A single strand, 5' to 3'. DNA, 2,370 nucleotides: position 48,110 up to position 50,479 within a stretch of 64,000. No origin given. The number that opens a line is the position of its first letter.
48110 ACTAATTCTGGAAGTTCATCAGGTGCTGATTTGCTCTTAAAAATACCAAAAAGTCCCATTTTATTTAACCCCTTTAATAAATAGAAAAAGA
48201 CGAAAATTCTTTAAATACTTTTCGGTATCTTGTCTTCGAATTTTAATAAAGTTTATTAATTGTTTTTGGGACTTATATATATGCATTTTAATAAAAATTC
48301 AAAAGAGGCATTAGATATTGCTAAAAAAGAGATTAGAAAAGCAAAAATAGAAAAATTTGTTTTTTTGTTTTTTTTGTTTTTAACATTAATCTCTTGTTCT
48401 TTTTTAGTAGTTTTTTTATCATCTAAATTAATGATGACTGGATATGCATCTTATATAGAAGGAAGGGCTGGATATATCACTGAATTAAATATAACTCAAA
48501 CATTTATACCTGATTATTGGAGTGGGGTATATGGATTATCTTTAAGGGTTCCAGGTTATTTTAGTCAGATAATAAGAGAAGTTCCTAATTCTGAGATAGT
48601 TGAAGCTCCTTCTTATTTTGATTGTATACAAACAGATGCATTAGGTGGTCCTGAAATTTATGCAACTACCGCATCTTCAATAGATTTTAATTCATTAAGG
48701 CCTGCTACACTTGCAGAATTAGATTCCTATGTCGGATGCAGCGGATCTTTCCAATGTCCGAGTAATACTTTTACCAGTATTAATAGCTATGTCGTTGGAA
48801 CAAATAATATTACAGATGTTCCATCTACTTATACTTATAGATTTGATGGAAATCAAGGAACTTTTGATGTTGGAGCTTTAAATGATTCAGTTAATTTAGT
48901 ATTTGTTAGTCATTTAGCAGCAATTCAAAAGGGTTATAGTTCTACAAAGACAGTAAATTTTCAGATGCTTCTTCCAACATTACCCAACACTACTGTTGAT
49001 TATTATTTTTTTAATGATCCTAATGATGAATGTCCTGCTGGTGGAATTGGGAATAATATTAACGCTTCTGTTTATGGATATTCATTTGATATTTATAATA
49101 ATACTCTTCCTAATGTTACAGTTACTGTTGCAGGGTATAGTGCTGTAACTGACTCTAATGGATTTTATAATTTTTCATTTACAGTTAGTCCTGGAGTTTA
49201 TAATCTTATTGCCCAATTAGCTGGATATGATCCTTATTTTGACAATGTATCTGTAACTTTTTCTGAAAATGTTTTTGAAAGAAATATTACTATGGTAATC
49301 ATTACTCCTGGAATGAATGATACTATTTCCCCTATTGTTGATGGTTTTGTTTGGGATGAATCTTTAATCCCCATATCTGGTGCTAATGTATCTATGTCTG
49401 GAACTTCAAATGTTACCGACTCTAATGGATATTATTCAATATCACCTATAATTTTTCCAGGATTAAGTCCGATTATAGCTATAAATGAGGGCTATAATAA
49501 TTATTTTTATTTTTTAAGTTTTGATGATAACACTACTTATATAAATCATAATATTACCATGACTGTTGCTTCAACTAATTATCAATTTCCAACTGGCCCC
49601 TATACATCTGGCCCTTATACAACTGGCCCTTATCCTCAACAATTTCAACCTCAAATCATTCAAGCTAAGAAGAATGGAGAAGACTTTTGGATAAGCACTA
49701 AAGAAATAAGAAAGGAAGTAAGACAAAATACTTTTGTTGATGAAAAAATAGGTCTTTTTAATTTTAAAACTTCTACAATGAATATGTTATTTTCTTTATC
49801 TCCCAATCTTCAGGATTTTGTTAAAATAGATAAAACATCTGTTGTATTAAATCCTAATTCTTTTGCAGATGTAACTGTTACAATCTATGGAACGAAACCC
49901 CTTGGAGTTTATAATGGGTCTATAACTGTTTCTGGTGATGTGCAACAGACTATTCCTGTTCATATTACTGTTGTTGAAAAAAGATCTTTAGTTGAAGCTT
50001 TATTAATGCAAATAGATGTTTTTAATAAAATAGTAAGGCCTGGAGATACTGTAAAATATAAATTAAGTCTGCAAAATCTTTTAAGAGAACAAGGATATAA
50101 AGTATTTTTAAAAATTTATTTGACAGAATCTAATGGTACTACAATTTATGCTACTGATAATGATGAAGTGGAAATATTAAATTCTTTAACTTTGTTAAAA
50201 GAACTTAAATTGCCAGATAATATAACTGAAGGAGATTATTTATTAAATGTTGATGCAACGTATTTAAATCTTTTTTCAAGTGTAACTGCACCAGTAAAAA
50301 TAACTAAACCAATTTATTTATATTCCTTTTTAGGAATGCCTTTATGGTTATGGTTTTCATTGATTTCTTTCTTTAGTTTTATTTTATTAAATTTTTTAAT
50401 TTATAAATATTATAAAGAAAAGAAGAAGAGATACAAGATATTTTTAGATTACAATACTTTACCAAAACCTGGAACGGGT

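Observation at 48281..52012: ATPase copy 2: conserved motor, unrelated ectodomain, and a near-identical DNA block implying gene conversion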

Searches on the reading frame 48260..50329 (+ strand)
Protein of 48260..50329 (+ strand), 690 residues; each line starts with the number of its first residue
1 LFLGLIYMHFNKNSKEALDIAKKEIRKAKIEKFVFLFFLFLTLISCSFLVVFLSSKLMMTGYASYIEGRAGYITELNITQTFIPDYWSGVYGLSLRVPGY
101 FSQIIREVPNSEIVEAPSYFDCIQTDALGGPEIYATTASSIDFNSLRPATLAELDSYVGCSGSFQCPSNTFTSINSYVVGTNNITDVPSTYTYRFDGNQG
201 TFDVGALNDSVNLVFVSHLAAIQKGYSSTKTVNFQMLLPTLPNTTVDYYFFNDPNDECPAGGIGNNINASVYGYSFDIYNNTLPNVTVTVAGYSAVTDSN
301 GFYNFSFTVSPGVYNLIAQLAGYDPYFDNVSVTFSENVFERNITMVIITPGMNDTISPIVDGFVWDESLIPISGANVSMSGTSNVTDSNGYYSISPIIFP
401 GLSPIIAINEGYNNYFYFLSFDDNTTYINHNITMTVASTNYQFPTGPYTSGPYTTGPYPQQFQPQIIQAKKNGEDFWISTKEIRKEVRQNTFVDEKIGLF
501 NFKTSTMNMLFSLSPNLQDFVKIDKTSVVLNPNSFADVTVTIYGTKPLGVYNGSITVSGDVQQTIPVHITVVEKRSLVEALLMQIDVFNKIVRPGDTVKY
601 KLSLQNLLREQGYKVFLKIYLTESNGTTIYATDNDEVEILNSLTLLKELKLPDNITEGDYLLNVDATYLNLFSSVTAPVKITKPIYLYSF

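Call 41: find_homologous_proteins(query=window:48260-50329:+, max_evalue=0.001)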
Query window:48260-50329:+ (690 aa): 37 proteins with E <= 0.001 among 8000 candidates.
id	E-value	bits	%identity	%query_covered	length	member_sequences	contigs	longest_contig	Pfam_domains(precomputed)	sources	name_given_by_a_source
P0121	1.5e-249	848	57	95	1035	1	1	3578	PF01935.24,PF05872.19,PF13620.13,PF04851.22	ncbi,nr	ncbi:DUF87 domain-containing protein, partial [Candidatus Pacearchaeota archaeon]|nr:DUF87 domain-co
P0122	4.7e-244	830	56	95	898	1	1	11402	PF13715.13,PF01935.24,PF13620.13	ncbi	ncbi:MAG: DUF87 domain-containing protein, partial [Candidatus Pacearchaeota archaeon]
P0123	7.8e-243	826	55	99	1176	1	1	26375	PF01935.24,PF13620.13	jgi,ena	-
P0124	1.6e-241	822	54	97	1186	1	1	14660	PF01935.24,PF13620.13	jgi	jgi:hypothetical protein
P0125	2.3e-235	801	54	99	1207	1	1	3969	PF01935.24,PF05872.19,PF13620.13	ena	-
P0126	5.1e-228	777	53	98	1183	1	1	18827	PF01935.24,PF05872.19,PF13620.13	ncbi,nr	ncbi:DUF87 domain-containing protein [Candidatus Pacearchaeota archaeon]|nr:DUF87 domain-containing 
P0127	2.2e-227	775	54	92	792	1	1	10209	PF13715.13,PF01935.24,PF16371.13,PF13620.13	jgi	-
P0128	8.4e-216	737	50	98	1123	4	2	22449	PF13715.13,PF01935.24,PF05872.19,PF13620.13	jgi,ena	jgi:hypothetical protein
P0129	3.4e-210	718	49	99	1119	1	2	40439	PF13715.13,PF01935.24,PF05872.19,PF13620.13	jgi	jgi:hypothetical protein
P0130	5.5e-210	717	50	98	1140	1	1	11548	PF13715.13,PF01935.24,PF05872.19,PF13620.13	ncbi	-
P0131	9.5e-208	710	49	99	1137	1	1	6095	PF13715.13,PF01935.24,PF05872.19,PF13620.13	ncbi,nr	ncbi:MAG: DUF87 domain-containing protein [Candidatus Pacearchaeota archaeon]|nr:DUF87 domain-contai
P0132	3.8e-207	708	49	94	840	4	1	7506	PF13715.13,PF01935.24,PF15976.12,PF05872.19,PF13620.13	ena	-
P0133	1.3e-206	706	49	98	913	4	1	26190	PF13715.13,PF01935.24,PF05872.19,PF13620.13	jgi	jgi:hypothetical protein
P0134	5.1e-206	704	47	98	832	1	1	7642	PF13715.13,PF01935.24,PF13620.13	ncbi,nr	ncbi:MAG TPA: carboxypeptidase regulatory-like domain-containing protein, partial [Candidatus Nanoar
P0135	5.4e-206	704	48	98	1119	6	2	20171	PF13715.13,PF01935.24,PF05872.19,PF13620.13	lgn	-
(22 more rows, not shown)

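Call 52: predict_structure(alignment_id=A2)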
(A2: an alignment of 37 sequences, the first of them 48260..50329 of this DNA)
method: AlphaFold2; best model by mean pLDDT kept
length: 690 residues; sequences in the alignment: 37
mean_pLDDT: 80.5   pTM: 0.40
mean pLDDT of the five models: 80.5, 79.6, 76.5, 75.8, 73.0
residues with pLDDT >= 90: 220; 70-90: 353; 50-70: 47; < 50: 70
segments of 3 or more residues with pLDDT < 50: 1-14, 61-80, 350-353, 439-462, 575-578, 687-690
pLDDT, mean of each block of 10 residues (from residue 1): 35 54 79 87 88 69 36 41 78 85 89 88 80 93 93 90 83 90 91 80 91 93 80 91 90 82 74 93 90 87 88 87 85 84 77 68 92 88 87 88 87 86 89 74 32 35 56 78 82 85 85 89 89 83 87 90 90 59 88 90 80 87 84 89 89 89 88 89 60
secondary structure, 60 per line:
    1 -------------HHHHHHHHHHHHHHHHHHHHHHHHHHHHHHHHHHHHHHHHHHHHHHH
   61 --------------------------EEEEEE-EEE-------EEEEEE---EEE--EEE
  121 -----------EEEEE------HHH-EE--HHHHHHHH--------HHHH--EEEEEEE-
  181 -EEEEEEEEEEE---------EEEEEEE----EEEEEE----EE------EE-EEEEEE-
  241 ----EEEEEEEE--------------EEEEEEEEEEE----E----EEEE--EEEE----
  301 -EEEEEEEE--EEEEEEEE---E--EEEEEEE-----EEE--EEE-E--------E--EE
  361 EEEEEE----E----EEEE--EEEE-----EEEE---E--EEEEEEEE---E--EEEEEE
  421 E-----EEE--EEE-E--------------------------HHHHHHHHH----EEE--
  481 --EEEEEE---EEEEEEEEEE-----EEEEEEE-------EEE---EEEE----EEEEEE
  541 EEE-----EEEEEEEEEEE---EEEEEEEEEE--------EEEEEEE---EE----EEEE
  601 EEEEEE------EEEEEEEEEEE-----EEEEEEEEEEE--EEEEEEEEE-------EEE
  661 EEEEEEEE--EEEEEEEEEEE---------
elements in order (helices of 4 or more, strands of 3 or more residues): H14-60 E87-92 E94-96 E104-109 E113-115 E118-120 E132-136 H151-158 H167-170 E173-179 E182-192 E202-208 E213-218 E234-239 E245-252 E267-277 E287-290 E293-296 E302-309 E312-319 E326-332 E338-340 E343-345 E359-366 E376-379 E382-385 E391-394 E401-408 E415-421 E427-429 E432-434 H463-471 E476-478 E483-488 E492-501 E507-513 E521-523 E527-530 E535-543 E549-559 E563-572 E581-587 E597-606 E613-623 E629-639 E642-650 E658-668 E671-681
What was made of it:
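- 48356..48424 (+): N-terminal signal-anchor or first transmembrane helix of copy 2, preceded by a conserved short cytoplasmic helix. The model has a helix at residues 14-60 (call 52).
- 48518..49015 (+): L-type-specific N-terminal beta-rich ectodomain with nearly invariant cysteines. AlphaFold residues 87-252 have pLDDT of about 80-93 (call 52).
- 49058..49561 (+): Two carboxypeptidase-regulatory-like beta-sandwich domains. Model strands span residues 267-345 and 359-434 (call 52).
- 49574..49645 (+): Disordered linker with (T/S)GPY x3. The G-P-Y core is invariant in orthologs. pLDDT is below 50 at residues 439-462 (call 52).
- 49685..50302 (+): Two Ig/MG-like domains next to the membrane. 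This module is shared at low identity with copy 1 and with the protein encoded at 36002-37936. Model residues 476-681 (call 52).
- Checked: The AlphaFold model shows them as beta-sandwiches at residues 267-345 and 359-434 (call 52).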

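Call 57: fold_search(model_id=the predicted structure, library=pdb)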
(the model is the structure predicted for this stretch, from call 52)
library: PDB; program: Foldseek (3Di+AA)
matches with E <= 10: 1990; with E <= 0.001: 1206
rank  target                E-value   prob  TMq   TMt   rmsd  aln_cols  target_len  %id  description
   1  7som_D                1.1e-15  1.00  0.13  0.08  45.1       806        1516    8  Ciliary C2 central pair apparatus isolated from Chlamydomonas reinhardtii (released 2022-04-13)
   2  7sqc_2B               4.5e-13  1.00  0.14  0.13  55.6       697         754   10  Ciliary C1 central pair apparatus isolated from Chlamydomonas reinhardtii (released 2022-04-13)
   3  9ijj_O                6.8e-13  1.00  0.14  0.09  58.8       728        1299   10  In situ structure of the central apparatus in mouse sperm axoneme. (released 2025-06-04)
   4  9ijj_h                1.1e-12  1.00  0.17  0.09  32.4       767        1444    7  In situ structure of the central apparatus in mouse sperm axoneme. (released 2025-06-04)
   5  9ijj_C                6.4e-12  1.00  0.14  0.11  42.7       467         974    9  In situ structure of the central apparatus in mouse sperm axoneme. (released 2025-06-04)
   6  8jmw_A                1.4e-11  1.00  0.16  0.20  10.8       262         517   15  Fibril form of serine peptidase Vpr (released 2023-12-06)
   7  7sqc_O0               1.7e-11  1.00  0.17  0.11  52.1       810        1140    6  Ciliary C1 central pair apparatus isolated from Chlamydomonas reinhardtii (released 2022-04-13)
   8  9ijj_4J               3.0e-11  1.00  0.16  0.15  50.7       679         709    8  In situ structure of the central apparatus in mouse sperm axoneme. (released 2025-06-04)
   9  7sqc_T2               4.7e-11  1.00  0.14  0.16  40.9       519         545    9  Ciliary C1 central pair apparatus isolated from Chlamydomonas reinhardtii (released 2022-04-13)
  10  7sqc_T0               6.4e-11  1.00  0.14  0.16  40.8       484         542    9  Ciliary C1 central pair apparatus isolated from Chlamydomonas reinhardtii (released 2022-04-13)
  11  4kkp_B                1.0e-10  1.00  0.14  0.38  20.9       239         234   14  Crystal structure of Vibrio cholerae RbmA (crystal form 2) (released 2013-05-22)
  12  4kkq_A                1.1e-10  1.00  0.14  0.39  21.2       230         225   14  Crystal structure of Vibrio cholerae RbmA (crystal form 1) (released 2013-05-22)
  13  9ijj_E                1.2e-10  1.00  0.16  0.20  36.9       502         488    8  In situ structure of the central apparatus in mouse sperm axoneme. (released 2025-06-04)
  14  7sqc_T1               1.3e-10  1.00  0.14  0.16  41.3       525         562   10  Ciliary C1 central pair apparatus isolated from Chlamydomonas reinhardtii (released 2022-04-13)
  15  4be6_A                3.0e-10  1.00  0.14  0.39  21.1       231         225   13  V. cholera biofilm scaffolding protein RbmA (released 2013-12-18)
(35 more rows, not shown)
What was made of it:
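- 49685..50302 (+): Foldseek hits are to MG/Ig arrays (call 57).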
